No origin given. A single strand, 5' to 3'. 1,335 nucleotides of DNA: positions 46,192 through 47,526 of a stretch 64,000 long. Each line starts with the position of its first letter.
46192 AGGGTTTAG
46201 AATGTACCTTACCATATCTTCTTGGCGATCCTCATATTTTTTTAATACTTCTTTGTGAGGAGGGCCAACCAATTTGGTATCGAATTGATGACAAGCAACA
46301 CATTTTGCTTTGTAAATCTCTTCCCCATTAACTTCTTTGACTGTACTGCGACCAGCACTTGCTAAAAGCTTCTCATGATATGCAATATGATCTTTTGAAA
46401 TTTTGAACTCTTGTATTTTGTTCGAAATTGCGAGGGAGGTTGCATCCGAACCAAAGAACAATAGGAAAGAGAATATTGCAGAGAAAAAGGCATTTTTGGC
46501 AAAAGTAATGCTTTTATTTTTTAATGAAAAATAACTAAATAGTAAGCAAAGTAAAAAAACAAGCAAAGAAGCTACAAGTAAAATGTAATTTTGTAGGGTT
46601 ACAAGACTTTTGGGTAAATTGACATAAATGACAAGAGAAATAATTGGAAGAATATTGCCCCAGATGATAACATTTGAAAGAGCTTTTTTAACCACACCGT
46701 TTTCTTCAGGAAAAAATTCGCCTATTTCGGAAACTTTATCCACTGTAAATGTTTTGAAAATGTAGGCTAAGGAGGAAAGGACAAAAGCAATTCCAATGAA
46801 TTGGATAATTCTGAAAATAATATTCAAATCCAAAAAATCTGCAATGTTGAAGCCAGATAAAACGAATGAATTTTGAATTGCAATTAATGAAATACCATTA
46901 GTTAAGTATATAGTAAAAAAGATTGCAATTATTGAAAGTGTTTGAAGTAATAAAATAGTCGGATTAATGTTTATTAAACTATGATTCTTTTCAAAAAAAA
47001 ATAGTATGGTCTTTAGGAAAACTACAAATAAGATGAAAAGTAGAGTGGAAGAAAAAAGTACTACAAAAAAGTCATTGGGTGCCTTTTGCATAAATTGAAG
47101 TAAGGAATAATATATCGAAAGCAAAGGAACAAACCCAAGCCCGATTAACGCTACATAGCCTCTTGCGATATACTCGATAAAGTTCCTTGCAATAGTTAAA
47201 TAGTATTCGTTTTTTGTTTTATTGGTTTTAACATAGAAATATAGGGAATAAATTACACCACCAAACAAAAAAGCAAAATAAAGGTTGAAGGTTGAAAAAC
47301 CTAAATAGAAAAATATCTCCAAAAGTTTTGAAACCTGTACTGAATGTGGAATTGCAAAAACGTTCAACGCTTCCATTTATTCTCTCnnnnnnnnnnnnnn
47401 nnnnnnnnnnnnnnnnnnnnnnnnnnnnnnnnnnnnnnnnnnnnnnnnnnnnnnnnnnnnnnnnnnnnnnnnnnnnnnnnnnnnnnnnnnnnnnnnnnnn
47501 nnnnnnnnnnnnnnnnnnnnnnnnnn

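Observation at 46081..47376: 12-TM membrane protein with C-terminal class-I cytochrome c closing the cox/ctaB operon: uncharacterised fusion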

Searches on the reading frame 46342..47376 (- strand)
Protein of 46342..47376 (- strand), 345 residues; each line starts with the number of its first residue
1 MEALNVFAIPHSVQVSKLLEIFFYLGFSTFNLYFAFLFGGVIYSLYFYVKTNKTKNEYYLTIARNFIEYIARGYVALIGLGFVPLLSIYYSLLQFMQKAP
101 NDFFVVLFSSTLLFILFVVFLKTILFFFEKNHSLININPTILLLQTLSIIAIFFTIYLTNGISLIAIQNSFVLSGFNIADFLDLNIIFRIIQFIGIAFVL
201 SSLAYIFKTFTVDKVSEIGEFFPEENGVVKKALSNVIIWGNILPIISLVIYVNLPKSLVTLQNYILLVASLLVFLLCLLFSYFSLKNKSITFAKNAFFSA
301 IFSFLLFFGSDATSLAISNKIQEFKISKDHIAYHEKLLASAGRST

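Call 29: search_protein_families(library=pfam, alignment_id=A2, max_evalue=10)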
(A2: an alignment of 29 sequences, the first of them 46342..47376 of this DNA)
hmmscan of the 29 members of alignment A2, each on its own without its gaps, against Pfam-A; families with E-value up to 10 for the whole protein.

A. member 1, window:46342-47376:- (345 aa): 2 families
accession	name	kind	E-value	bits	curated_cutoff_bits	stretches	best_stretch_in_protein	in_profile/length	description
PF06143.16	Baculo_11_kDa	-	2.4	8.3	28.4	1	261-281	33-53/84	Baculovirus 11 kDa family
PF20237.3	DUF6594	-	7.6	6.8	30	1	258-312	170-221/238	Family of unknown function (DUF6594)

B. families by the number of members that match (of 29 scanned): 46 families (the first 25 are shown)
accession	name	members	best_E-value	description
PF00335.26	Tetraspanin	4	0.00048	Tetraspanin family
PF11694.13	DUF3290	3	0.012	Protein of unknown function (DUF3290)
PF05767.17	Pox_A14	2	0.027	Poxvirus virion envelope protein A14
PF00487.30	FA_desaturase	2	0.11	Fatty acid desaturase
PF00324.27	AA_permease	1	1.3e-05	Amino acid permease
PF09188.15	DUF1951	1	0.0032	Domain of unknown function (DUF1951)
PF03954.19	Lectin_N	1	0.0066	Hepatic lectin, N-terminal domain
PF12576.13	DUF3754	1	0.014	Protein of unknown function (DUF3754)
PF10954.13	DUF2755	1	0.039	Protein of unknown function (DUF2755)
PF25012.1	DUF7786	1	0.063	Family of unknown function (DUF7786)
PF01616.22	Orbi_NS3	1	0.066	Orbivirus NS3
PF16954.10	HRG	1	0.075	Haem-transporter, endosomal/lysosomal, haem-responsive gene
PF13829.11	DUF4191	1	0.1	Domain of unknown function (DUF4191)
PF16214.10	AC_N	1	0.1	Adenylyl cyclase N-terminal extracellular and transmembrane region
PF14018.11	DUF4234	1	0.11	Domain of unknown function (DUF4234)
PF01654.22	Cyt_bd_oxida_I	1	0.15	Cytochrome bd terminal oxidase subunit I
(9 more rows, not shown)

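Call 32: search_protein_representatives(alignment_id=A2)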
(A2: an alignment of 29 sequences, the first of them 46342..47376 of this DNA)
Query: 29 sequences, 360 profile positions. Proteins with E-value up to 0.001 (for the whole library): 580; up to 1e-10: 463; up to 1e-30: 268. The best 150 are listed.
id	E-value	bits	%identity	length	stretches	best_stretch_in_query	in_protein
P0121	8.6e-113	393.4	-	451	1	1-359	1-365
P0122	1.4e-108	379.6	-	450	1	1-359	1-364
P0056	1.4e-105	369.7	-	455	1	1-360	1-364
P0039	6.2e-105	367.6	-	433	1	1-359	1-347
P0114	7.7e-105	367.2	-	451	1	1-358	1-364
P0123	4.2e-104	364.8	-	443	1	1-358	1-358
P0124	4.7e-104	364.6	-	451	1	1-354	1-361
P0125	6.9e-104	364.1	-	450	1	1-359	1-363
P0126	1.2e-103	363.3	-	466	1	1-359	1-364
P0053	8.6e-103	360.5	-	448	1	1-359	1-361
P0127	3.0e-102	358.7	-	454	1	1-359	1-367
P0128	2.7e-101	355.6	-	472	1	1-360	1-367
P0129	6.2e-100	351.1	-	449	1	1-359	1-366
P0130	7.8e-100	350.8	-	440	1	1-358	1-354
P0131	8.9e-99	347.3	-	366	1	1-352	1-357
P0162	7.7e-85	301.4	-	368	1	1-357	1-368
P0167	9.7e-84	297.8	-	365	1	1-358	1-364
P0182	1.3e-79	284.3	-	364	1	1-349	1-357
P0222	4.6e-65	236.4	-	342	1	1-347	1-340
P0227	4.9e-64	233.0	-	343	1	1-348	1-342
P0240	7.6e-61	222.5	-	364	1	4-345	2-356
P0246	1.8e-58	214.7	-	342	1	1-336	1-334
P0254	7.3e-56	206.1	-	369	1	1-356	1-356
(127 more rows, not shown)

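Call 49: find_encoding_contigs(protein=P0131, flank=8000, max_places=2)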
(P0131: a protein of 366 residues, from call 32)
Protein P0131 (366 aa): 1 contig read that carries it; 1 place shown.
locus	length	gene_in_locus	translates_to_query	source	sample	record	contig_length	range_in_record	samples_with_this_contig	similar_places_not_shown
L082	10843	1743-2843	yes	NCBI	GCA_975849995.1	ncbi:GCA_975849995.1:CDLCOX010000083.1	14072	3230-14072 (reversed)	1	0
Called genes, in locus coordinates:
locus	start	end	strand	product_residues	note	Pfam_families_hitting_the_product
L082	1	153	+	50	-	?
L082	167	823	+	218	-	PF02790:COX2_TM, PF13473:Cupredoxin_1 (weak), PF00116:COX2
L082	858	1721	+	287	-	PF01040:UbiA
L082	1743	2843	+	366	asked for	-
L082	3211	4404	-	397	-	PF00557:Peptidase_M24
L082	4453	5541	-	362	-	PF00072:Response_reg, PF00512:HisKA, PF02518:HATPase_c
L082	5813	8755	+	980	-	PF13860:FlgD_ig (faint), PF15780:ASH, PF22544:HYDIN_VesB_CFA65-like_Ig, PF18962:Por_Secre_tail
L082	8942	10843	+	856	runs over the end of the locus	PF11897:DUF3417, PF00343:Phosphorylase, PF28476:GlgP_C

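Call 50: find_encoding_contigs(protein=P0222, flank=8000, max_places=2)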
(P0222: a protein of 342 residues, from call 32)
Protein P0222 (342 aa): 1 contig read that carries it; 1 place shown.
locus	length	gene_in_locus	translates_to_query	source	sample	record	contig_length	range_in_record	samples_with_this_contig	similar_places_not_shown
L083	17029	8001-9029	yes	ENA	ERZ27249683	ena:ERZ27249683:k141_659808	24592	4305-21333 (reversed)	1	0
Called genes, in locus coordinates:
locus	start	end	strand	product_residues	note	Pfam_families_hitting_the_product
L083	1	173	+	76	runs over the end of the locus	-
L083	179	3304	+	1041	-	PF04879:Molybdop_Fe4S4, PF13183:Fer4_8 (faint), PF12838:Fer4_7 (weak), PF25160:LdpA_Fe-S-bd (faint), PF13247:Fer4_11 (weak)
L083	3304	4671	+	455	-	PF03916:NrfD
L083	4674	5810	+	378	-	PF11821:ActD, PF13442:Cytochrome_CBB3, PF00034:Cytochrom_C (weak)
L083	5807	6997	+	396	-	-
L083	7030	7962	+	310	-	PF00034:Cytochrom_C, PF13442:Cytochrome_CBB3 (faint)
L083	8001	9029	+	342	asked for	-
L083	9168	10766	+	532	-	PF00092:VWA, PF13519:VWA_2, PF18962:Por_Secre_tail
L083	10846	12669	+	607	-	PF00009:GTP_EFTU, PF01926:MMR_HSR1 (faint), PF22042:EF-G_D2, PF03144:GTP_EFTU_D2, PF00679:EFG_C, PF21018:BipA_C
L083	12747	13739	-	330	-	PF01180:DHO_dh, PF01207:Dus (weak)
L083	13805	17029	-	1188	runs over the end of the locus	PF01855:POR_N, PF17147:PFOR_II, PF01558:POR, PF10371:EKR, PF12838:Fer4_7, PF13183:Fer4_8, PF13237:Fer4_10, PF13484:Fer4_16, +8 more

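Call 52: find_encoding_contigs(protein=P0227, flank=9000, max_places=2)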
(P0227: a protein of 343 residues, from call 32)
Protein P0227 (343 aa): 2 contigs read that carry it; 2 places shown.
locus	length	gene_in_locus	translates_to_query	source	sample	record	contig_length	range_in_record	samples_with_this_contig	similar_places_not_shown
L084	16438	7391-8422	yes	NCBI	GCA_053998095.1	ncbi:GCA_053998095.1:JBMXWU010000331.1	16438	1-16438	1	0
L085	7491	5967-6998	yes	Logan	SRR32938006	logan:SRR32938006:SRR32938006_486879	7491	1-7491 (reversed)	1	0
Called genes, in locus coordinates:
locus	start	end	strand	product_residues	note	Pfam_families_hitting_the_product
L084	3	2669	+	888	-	?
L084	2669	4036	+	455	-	PF03916:NrfD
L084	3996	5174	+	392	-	PF11821:ActD, PF00034:Cytochrom_C (weak), PF13442:Cytochrome_CBB3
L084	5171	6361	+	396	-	-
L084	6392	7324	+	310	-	PF00034:Cytochrom_C (weak), PF13442:Cytochrome_CBB3 (weak)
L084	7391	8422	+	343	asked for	-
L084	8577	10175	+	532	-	PF00092:VWA, PF13519:VWA_2 (faint), PF18962:Por_Secre_tail (weak)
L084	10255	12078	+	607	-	PF00009:GTP_EFTU, PF01926:MMR_HSR1 (weak), PF22042:EF-G_D2, PF03144:GTP_EFTU_D2, PF00679:EFG_C, PF21018:BipA_C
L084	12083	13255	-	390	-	PF03702:AnmK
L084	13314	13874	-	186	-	PF01058:Oxidored_q6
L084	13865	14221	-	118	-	PF00507:Oxidored_q4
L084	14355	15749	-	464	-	PF12771:SusD-like_2, PF12741:SusD-like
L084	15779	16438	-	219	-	?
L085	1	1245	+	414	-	?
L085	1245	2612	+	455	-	PF03916:NrfD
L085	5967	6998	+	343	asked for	-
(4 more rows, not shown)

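Call 53: find_encoding_contigs(protein=P0182, flank=9000, max_places=2)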
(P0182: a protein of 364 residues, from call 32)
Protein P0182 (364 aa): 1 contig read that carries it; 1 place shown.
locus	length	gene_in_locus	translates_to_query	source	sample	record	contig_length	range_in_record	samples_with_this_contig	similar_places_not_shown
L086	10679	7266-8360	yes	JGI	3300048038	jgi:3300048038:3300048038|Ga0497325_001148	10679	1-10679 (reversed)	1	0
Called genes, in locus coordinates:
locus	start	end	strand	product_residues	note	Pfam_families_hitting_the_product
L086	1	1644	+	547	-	?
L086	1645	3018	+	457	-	PF03916:NrfD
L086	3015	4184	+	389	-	PF11821:ActD, PF13442:Cytochrome_CBB3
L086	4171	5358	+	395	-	-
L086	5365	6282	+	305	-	PF00034:Cytochrom_C, PF13442:Cytochrome_CBB3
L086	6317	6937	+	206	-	PF00510:COX3 (faint)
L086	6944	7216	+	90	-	PF03626:COX4_pro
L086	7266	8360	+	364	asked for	PF20599:DUF6796 (weak)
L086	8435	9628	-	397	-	PF00557:Peptidase_M24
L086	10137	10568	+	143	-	PF01797:Y1_Tnp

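Call 54: find_encoding_contigs(protein=P0254, flank=9000, max_places=2)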
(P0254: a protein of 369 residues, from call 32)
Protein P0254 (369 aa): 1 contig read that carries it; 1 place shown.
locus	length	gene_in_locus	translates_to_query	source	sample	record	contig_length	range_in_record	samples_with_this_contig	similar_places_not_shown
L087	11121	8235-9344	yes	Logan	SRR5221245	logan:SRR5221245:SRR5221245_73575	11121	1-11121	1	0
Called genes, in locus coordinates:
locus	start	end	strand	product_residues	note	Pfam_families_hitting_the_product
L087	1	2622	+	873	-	?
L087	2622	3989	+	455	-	PF03916:NrfD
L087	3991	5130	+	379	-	PF11821:ActD, PF13442:Cytochrome_CBB3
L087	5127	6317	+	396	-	-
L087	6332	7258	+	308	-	PF00034:Cytochrom_C, PF13442:Cytochrome_CBB3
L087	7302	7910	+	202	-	-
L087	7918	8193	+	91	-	-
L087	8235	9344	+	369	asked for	-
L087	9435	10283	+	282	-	PF17827:PrmC_N, PF03602:Cons_hypoth95 (weak), PF05175:MTS, PF06325:PrmA, PF10294:Methyltransf_16 (weak), PF13847:Methyltransf_31, PF08242:Methyltransf_12, PF13649:Methyltransf_25, +4 more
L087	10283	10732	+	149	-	PF02580:Tyr_Deacylase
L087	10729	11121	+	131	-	?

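Call 59: find_encoding_contigs(protein=P0162, flank=9000, max_places=2)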
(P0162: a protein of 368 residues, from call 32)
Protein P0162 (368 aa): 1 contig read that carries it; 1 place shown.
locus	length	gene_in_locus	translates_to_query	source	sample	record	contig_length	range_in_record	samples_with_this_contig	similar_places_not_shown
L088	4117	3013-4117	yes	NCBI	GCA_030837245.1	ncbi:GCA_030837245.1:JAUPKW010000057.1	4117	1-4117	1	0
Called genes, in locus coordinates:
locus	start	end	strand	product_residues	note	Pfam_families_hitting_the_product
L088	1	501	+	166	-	PF00115:COX1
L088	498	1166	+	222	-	PF00510:COX3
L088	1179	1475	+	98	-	PF03626:COX4_pro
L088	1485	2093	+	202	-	PF02790:COX2_TM, PF13473:Cupredoxin_1 (weak), PF00116:COX2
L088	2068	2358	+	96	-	PF01040:UbiA (weak)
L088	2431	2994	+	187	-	PF01040:UbiA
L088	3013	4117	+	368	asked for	?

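Call 60: find_encoding_contigs(protein=P0240, flank=9000, max_places=2)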
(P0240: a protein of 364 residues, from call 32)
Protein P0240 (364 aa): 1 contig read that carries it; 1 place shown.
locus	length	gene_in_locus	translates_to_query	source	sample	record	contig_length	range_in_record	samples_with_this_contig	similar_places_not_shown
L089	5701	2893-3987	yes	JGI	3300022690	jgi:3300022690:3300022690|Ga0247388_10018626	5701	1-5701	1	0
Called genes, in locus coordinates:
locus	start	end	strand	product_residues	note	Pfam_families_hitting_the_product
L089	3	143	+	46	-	?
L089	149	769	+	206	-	PF00510:COX3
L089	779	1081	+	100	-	PF03626:COX4_pro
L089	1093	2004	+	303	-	PF02790:COX2_TM, PF00116:COX2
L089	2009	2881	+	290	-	PF01040:UbiA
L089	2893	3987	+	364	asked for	-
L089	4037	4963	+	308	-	-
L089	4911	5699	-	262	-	?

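Call 77: find_encoding_contigs(protein=P0246, flank=9000, max_places=2)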
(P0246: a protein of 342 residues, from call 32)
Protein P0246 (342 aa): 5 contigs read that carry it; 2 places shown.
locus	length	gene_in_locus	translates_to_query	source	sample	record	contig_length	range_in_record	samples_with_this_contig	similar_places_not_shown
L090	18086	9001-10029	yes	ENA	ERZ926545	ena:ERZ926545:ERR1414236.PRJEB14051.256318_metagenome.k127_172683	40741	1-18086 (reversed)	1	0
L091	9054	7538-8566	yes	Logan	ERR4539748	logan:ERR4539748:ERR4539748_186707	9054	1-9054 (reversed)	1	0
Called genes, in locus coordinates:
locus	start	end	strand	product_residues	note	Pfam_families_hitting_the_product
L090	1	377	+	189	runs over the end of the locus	PF02085:Cytochrom_CIII (faint), PF14522:Cytochrome_C7 (weak), PF09699:Paired_CXXCH_1 (faint), PF14537:Cytochrom_c3_2 (faint), PF14522:Cytochrome_C7 (weak)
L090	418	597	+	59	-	-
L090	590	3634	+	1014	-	PF04879:Molybdop_Fe4S4, PF13237:Fer4_10 (faint), PF00384:Molybdopterin (weak), PF12838:Fer4_7 (weak), PF25160:LdpA_Fe-S-bd (faint), PF13247:Fer4_11 (weak)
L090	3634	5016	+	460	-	PF03916:NrfD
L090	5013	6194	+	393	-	PF11821:ActD, PF00034:Cytochrom_C, PF13442:Cytochrome_CBB3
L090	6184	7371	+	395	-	-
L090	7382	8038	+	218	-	PF00034:Cytochrom_C, PF13442:Cytochrome_CBB3 (weak)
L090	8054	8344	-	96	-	-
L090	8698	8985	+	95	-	-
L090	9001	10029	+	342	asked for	-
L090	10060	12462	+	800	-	PF12156:ATPase-cat_bd, PF00122:E1-E2_ATPase, PF00702:Hydrolase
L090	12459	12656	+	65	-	PF03597:FixS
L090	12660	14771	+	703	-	PF00115:COX1, PF02433:FixO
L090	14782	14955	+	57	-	-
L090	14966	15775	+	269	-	PF14715:FixP_N, PF00034:Cytochrom_C (weak), PF13442:Cytochrome_CBB3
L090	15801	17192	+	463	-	PF12801:Fer4_5, PF13484:Fer4_16 (faint), PF13183:Fer4_8 (faint), PF13187:Fer4_9 (faint), PF13534:Fer4_17 (faint), PF12838:Fer4_7 (weak), PF13746:Fer4_18, PF11614:FixG_C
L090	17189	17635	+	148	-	PF05751:FixH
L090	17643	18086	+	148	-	?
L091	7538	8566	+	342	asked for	-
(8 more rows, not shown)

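Call 78: find_encoding_contigs(protein=P0167, flank=9000, max_places=2)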
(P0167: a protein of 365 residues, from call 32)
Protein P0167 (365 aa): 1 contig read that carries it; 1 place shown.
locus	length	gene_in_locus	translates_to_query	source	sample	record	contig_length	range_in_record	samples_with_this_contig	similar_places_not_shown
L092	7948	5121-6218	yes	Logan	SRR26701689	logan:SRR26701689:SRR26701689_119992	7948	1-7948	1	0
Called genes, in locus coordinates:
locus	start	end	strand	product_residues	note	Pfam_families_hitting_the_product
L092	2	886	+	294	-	?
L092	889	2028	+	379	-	PF11821:ActD, PF13442:Cytochrome_CBB3, PF00034:Cytochrom_C (faint)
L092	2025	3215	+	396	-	-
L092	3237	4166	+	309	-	PF00034:Cytochrom_C, PF13442:Cytochrome_CBB3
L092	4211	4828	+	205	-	PF00510:COX3 (faint)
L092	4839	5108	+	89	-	-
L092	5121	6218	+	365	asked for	-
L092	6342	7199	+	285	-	PF17827:PrmC_N, PF02384:N6_Mtase, PF03602:Cons_hypoth95, PF05175:MTS, PF06325:PrmA, PF13489:Methyltransf_23, PF01170:UPF0020, PF13847:Methyltransf_31, +17 more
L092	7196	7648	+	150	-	PF02580:Tyr_Deacylase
